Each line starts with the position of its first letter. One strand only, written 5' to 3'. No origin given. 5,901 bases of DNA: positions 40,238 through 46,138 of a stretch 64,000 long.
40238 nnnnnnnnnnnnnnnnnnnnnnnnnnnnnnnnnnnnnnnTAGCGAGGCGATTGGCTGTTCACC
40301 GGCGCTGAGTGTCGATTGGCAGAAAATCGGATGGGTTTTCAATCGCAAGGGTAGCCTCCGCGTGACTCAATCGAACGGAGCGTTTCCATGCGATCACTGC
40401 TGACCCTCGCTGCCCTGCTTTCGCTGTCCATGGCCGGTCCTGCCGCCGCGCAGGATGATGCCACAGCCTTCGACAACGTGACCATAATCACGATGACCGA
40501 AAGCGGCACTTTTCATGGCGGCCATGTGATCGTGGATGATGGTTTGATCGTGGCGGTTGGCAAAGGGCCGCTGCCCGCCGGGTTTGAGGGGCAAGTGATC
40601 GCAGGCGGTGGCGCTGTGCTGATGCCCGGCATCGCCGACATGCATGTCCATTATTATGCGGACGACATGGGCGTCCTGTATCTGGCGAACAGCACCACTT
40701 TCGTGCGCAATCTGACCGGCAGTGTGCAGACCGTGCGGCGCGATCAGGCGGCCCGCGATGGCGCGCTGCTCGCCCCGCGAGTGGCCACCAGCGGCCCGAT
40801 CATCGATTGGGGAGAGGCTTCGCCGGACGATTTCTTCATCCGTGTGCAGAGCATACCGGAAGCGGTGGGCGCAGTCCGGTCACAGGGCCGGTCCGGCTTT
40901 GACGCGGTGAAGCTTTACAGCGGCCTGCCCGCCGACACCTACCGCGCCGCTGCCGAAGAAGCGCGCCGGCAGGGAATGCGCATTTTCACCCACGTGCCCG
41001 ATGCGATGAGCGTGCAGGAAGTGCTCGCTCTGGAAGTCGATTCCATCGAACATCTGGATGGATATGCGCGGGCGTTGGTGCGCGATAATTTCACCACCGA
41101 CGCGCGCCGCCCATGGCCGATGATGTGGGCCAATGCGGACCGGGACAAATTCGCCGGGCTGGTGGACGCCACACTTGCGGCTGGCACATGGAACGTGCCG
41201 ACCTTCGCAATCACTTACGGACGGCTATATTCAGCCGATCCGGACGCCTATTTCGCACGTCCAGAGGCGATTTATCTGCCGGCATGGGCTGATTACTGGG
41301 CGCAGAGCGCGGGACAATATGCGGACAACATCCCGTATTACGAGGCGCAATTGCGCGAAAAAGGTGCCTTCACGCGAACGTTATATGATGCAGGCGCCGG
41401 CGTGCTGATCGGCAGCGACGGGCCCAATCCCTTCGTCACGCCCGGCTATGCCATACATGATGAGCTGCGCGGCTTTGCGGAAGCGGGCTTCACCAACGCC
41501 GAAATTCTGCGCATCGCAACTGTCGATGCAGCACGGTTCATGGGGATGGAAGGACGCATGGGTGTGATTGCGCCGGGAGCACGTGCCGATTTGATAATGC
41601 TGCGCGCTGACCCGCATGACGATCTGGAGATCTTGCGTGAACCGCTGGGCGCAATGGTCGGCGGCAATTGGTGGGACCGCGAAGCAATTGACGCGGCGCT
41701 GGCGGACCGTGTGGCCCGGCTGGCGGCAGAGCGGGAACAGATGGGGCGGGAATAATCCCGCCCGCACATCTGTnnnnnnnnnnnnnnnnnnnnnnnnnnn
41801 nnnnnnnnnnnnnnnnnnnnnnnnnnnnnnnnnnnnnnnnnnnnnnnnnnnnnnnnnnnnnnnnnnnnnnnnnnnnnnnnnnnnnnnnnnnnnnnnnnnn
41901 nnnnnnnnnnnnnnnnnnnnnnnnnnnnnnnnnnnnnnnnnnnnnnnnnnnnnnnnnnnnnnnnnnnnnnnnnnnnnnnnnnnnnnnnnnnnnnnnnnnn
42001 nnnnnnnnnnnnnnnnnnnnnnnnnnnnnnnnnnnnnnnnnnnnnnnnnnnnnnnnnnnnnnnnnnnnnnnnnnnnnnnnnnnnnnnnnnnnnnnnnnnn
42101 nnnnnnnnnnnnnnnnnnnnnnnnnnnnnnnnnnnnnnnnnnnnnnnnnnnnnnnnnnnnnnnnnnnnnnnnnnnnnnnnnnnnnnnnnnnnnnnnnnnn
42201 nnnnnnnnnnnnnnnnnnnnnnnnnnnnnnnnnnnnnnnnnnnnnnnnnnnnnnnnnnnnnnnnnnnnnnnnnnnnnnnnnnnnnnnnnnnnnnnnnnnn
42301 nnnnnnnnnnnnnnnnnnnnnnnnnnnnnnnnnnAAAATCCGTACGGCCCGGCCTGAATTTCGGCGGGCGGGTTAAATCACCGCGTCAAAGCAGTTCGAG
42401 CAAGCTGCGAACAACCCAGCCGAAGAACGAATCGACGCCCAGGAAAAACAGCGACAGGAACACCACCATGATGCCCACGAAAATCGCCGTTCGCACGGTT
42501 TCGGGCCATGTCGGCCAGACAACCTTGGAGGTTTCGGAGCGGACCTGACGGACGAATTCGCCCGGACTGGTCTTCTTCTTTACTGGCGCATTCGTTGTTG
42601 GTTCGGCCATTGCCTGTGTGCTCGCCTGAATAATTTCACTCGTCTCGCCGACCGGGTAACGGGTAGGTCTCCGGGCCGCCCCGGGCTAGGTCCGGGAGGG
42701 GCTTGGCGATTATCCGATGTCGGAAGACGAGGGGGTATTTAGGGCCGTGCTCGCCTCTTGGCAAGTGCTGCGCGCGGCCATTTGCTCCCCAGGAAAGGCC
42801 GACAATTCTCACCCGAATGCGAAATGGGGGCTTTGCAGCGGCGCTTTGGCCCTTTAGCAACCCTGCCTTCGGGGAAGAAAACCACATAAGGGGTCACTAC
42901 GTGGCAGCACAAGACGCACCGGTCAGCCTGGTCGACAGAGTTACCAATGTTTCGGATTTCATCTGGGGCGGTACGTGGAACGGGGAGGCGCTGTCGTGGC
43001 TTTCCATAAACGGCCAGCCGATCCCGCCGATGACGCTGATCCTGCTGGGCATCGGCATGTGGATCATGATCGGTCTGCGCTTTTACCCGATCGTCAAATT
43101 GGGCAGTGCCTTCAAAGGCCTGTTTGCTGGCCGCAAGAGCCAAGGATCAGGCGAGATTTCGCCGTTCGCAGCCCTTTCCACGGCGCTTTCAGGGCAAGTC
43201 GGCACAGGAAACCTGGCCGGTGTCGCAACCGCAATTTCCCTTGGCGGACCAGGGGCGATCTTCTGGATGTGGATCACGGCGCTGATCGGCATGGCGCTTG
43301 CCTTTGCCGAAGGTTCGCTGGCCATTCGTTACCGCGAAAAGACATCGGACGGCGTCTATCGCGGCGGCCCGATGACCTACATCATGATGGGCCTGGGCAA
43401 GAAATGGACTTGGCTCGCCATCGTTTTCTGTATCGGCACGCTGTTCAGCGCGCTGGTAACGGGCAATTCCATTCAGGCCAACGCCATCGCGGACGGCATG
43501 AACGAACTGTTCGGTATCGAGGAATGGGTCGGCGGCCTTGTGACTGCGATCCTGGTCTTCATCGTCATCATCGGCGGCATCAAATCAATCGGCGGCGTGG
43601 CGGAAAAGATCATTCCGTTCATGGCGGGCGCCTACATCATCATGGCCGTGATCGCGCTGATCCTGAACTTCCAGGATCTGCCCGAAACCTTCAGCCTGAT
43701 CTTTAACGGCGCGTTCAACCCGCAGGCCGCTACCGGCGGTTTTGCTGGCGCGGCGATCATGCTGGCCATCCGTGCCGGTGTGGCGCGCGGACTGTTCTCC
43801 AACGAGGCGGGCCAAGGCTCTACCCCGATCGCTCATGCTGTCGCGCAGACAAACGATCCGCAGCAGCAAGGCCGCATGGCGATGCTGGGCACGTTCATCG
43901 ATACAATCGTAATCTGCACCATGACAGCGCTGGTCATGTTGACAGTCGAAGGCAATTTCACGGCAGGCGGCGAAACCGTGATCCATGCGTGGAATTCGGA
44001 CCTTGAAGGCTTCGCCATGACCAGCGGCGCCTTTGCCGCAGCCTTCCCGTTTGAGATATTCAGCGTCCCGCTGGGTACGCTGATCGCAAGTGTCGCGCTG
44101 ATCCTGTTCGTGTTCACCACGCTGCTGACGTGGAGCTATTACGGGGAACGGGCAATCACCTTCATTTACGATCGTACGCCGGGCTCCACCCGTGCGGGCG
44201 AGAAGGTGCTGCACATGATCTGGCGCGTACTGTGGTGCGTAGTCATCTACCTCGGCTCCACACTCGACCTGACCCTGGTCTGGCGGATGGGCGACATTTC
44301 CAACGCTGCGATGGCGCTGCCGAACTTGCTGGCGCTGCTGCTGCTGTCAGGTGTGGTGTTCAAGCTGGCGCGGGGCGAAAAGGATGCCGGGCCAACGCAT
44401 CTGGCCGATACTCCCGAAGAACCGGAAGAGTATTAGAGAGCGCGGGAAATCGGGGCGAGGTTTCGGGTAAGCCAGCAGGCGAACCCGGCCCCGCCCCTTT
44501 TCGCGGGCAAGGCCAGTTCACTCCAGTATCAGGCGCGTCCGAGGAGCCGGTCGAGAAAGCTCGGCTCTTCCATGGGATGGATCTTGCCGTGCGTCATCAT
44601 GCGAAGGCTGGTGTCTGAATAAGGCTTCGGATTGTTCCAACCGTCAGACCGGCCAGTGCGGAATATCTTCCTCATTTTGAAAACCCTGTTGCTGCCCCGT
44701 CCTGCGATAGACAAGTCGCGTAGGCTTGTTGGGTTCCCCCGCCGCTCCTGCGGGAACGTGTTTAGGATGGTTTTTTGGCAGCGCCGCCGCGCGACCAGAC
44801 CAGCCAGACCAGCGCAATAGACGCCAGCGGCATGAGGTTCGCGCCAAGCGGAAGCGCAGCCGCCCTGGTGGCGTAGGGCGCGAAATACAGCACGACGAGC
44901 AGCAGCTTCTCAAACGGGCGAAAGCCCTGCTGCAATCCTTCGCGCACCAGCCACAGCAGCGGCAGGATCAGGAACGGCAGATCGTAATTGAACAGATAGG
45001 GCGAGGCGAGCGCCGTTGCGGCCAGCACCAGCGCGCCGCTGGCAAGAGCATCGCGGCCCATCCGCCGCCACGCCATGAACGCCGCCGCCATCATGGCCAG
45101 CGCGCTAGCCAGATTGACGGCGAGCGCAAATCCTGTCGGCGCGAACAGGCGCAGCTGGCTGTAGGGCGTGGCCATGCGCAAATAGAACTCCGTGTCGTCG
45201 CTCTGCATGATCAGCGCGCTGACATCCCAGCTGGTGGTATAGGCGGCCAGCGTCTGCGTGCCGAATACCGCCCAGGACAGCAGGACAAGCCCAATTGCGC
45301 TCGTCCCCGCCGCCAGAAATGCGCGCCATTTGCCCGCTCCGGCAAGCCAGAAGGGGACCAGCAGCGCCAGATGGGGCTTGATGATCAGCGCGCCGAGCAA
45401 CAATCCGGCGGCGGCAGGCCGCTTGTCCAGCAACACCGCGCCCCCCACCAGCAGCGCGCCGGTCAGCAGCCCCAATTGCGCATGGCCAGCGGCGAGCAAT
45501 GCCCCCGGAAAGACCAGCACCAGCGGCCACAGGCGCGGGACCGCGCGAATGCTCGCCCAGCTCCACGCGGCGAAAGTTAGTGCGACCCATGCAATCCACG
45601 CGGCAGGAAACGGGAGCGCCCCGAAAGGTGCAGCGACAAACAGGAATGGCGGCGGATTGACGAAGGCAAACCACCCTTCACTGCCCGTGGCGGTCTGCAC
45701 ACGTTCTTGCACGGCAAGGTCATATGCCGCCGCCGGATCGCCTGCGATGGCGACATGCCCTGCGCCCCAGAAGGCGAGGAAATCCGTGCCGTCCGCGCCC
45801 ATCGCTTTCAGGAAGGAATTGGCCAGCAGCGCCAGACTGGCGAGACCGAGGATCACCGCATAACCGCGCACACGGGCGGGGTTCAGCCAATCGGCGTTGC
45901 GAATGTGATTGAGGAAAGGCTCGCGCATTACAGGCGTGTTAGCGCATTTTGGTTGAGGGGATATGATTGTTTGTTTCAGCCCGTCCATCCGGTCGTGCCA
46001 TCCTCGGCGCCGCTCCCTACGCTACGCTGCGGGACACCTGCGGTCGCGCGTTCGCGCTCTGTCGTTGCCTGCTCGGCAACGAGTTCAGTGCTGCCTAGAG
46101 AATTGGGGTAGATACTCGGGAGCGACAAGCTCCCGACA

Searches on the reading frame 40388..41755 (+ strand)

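Call 57: search_protein_families(library=pfam, proteins=[window:40388-41755:+])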
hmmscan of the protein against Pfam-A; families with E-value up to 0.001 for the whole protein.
window:40388-41755:+ (455 aa): 2 families
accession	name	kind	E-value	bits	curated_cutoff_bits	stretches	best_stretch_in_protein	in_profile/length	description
PF01979.26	Amidohydro_1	-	3e-17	63.3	25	1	77-427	1-343/345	Amidohydrolase family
PF07969.17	Amidohydro_3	-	2.9e-13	50.5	29.7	1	318-409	356-448/472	Amidohydrolase family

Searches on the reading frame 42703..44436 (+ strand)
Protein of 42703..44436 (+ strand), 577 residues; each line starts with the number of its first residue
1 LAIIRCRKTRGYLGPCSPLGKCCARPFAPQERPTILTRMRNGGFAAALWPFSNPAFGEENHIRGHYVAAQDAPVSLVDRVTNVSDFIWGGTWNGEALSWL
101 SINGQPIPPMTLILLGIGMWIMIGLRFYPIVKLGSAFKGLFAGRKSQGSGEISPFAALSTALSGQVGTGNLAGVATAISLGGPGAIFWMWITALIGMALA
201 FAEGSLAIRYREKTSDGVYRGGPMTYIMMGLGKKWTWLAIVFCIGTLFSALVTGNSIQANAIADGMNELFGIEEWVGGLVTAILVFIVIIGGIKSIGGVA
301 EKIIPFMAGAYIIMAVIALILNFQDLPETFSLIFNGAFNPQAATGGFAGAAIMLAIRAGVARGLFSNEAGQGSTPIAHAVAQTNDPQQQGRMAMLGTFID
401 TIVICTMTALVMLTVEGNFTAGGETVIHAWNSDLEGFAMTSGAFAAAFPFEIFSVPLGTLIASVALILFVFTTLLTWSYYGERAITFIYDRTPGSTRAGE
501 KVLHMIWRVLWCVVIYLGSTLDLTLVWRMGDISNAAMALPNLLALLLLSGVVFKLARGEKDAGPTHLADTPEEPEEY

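Call 57: search_protein_families(library=pfam, proteins=[window:42703-44436:+])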
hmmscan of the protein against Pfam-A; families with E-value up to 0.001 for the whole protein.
window:42703-44436:+ (577 aa): 1 family
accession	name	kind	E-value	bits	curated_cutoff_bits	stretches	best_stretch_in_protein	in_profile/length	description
PF01235.23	Na_Ala_symp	-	1.4e-129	433.3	24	1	144-556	5-376/392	Sodium:alanine symporter family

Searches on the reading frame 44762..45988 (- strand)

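Call 57: search_protein_families(library=pfam, proteins=[window:44762-45988:-])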
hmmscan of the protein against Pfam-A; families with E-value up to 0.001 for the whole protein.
window:44762-45988:- (408 aa): 1 family
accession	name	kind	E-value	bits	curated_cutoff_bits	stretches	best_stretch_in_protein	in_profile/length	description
PF09594.16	GT87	-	4.3e-27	95.8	25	1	109-330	1-237/237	Glycosyltransferase family 87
